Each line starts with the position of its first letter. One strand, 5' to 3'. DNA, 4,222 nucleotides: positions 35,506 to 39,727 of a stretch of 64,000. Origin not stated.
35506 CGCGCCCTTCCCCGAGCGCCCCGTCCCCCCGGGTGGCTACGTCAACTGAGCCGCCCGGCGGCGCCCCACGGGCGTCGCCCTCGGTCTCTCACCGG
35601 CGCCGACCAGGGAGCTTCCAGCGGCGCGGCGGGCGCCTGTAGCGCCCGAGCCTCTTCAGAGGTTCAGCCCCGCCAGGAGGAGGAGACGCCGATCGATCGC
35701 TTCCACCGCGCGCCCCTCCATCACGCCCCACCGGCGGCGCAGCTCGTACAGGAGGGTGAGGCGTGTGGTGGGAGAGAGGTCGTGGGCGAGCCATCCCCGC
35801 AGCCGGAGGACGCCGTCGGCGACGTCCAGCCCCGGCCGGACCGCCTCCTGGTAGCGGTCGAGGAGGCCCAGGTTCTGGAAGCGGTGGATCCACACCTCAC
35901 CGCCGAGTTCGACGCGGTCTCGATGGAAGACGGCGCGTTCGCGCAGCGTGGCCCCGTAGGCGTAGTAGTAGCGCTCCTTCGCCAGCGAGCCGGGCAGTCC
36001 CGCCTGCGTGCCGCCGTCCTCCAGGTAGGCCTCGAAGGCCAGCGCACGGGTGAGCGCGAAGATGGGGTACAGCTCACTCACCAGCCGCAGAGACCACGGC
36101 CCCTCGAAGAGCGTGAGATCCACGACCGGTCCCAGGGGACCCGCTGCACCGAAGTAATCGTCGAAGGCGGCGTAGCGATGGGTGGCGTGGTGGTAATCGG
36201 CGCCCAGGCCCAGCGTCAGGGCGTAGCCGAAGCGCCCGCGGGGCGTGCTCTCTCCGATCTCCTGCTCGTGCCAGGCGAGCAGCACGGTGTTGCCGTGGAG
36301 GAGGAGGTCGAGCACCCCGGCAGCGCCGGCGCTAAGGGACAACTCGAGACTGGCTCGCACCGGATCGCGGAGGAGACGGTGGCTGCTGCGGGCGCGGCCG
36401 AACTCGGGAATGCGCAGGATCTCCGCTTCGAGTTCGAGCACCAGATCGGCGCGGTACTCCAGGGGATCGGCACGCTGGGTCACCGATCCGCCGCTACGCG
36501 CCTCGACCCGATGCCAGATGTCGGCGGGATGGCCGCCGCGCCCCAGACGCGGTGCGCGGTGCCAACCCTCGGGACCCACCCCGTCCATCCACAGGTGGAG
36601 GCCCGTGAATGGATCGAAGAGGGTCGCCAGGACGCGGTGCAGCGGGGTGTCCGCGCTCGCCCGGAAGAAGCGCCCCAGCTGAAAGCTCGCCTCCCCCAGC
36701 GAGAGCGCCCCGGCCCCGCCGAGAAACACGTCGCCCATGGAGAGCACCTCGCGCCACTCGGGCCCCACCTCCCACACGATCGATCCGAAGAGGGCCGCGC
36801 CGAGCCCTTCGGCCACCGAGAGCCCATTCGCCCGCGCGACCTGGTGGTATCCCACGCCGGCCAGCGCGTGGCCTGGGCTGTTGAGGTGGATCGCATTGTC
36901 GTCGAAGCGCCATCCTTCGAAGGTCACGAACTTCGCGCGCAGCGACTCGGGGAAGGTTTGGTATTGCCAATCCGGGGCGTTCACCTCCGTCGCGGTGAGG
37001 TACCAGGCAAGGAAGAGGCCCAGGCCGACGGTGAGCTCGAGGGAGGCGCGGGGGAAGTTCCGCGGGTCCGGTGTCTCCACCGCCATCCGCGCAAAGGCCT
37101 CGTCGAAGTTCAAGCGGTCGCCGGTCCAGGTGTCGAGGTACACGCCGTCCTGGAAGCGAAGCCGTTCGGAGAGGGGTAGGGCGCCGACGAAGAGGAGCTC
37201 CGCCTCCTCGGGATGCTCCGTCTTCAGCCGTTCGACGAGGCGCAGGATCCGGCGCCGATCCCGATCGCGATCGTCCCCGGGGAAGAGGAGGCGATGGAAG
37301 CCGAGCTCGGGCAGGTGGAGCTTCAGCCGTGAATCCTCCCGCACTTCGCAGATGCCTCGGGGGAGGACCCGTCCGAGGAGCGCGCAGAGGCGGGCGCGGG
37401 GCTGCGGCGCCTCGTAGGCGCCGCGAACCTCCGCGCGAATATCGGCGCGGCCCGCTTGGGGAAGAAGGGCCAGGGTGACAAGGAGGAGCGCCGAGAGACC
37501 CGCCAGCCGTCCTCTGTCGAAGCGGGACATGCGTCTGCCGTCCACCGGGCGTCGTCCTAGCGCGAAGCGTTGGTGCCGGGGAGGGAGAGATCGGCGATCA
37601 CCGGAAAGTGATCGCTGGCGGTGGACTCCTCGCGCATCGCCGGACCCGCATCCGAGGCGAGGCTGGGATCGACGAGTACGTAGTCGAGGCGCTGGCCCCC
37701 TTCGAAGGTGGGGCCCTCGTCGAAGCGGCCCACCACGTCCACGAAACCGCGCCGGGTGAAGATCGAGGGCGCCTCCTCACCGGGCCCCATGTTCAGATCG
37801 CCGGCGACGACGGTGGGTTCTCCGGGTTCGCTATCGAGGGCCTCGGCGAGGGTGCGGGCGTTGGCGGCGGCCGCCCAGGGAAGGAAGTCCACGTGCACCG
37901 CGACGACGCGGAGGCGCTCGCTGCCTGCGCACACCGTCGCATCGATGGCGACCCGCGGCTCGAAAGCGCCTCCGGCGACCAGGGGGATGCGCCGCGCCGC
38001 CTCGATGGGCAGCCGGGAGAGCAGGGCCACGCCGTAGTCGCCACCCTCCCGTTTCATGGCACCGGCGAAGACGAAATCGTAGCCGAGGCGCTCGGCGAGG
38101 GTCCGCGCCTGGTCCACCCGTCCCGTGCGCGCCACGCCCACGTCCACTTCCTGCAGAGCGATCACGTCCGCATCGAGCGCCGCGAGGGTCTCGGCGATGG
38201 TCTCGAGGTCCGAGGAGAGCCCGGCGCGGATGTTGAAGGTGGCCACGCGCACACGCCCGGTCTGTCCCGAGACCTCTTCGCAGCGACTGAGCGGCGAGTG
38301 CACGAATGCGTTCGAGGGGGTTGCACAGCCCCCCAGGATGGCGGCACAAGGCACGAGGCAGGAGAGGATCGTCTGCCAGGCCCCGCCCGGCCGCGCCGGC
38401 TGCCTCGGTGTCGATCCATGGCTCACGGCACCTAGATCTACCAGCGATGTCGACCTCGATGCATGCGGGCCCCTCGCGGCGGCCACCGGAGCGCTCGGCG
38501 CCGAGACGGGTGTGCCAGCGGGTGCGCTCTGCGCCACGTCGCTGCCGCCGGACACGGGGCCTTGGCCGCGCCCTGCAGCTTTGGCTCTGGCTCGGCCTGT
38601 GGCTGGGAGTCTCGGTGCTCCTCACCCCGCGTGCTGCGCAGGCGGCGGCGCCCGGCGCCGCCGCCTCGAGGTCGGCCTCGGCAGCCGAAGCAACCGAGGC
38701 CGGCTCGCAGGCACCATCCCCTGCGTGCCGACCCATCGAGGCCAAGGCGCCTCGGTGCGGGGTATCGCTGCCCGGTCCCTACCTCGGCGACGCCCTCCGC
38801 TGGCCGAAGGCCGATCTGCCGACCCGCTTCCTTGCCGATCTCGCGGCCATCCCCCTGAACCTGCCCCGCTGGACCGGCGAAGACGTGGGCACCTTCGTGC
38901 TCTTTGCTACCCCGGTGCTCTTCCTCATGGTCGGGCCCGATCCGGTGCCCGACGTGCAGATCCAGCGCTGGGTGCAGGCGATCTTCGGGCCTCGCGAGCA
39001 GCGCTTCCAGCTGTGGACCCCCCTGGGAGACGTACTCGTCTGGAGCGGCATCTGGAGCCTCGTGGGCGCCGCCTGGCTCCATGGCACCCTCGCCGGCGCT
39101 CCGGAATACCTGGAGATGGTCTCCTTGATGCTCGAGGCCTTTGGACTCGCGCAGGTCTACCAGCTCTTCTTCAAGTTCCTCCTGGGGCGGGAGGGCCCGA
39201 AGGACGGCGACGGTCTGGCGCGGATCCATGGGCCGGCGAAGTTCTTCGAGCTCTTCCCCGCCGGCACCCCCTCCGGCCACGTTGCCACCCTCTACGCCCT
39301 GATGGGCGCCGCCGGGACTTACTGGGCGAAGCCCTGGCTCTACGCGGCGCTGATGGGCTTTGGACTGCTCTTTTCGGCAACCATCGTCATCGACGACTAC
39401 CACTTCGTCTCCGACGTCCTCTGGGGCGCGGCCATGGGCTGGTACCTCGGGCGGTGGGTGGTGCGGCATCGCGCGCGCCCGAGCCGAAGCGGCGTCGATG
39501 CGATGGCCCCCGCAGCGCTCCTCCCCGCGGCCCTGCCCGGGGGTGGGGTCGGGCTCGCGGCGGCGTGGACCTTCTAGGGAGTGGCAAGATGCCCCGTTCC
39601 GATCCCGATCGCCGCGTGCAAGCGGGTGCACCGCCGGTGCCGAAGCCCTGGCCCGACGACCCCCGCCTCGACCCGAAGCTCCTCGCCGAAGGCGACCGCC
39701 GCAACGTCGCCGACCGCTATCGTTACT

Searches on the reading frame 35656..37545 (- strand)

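Call 51: search_protein_families(library=pfam, proteins=[window:35656-37545:-], max_evalue=0.00001)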
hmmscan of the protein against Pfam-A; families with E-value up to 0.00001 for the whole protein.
window:35656-37545:- (629 aa): 1 family
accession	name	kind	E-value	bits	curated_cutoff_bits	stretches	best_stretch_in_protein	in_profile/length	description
PF13084.11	DUF3943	-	1.6e-16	60.5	27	1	211-313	1-108/108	Domain of unknown function (DUF3943)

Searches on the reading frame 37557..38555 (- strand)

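Call 51: search_protein_families(library=pfam, proteins=[window:37557-38555:-], max_evalue=0.00001)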
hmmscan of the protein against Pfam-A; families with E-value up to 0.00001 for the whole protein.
window:37557-38555:- (332 aa): 2 families
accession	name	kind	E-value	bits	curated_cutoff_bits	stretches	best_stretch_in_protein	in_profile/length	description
PF03372.29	Exo_endo_phos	-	5.5e-24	85.5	24.5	1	105-316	1-225/225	Endonuclease/Exonuclease/phosphatase family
PF23226.1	Exo_endo_phos_PGAP2IP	-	6.9e-07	29.2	27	1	107-254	13-158/239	PGAP2IP, C-terminal nuclease-like domain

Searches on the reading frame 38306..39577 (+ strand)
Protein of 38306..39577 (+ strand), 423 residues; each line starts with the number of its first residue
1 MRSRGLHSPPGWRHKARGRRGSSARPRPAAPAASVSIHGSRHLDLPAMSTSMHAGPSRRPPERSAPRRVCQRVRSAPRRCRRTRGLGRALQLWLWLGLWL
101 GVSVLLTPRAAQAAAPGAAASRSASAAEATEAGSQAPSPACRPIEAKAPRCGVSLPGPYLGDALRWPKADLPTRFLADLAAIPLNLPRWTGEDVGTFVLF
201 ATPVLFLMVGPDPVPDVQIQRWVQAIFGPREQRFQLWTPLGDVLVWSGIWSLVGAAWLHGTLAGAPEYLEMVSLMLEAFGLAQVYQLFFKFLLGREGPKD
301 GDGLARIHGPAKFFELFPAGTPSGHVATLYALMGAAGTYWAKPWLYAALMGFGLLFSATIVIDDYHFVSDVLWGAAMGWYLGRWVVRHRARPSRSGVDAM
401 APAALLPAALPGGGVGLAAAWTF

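Call 52: search_protein_families(library=pfam, proteins=[window:38306-39577:+], max_evalue=0.00001)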
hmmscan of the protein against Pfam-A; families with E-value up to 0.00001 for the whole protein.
window:38306-39577:+ (423 aa): 1 family
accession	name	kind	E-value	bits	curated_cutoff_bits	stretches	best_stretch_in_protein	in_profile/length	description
PF01569.27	PAP2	-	1.2e-13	51.4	27.2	1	275-387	5-123/130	PAP2 superfamily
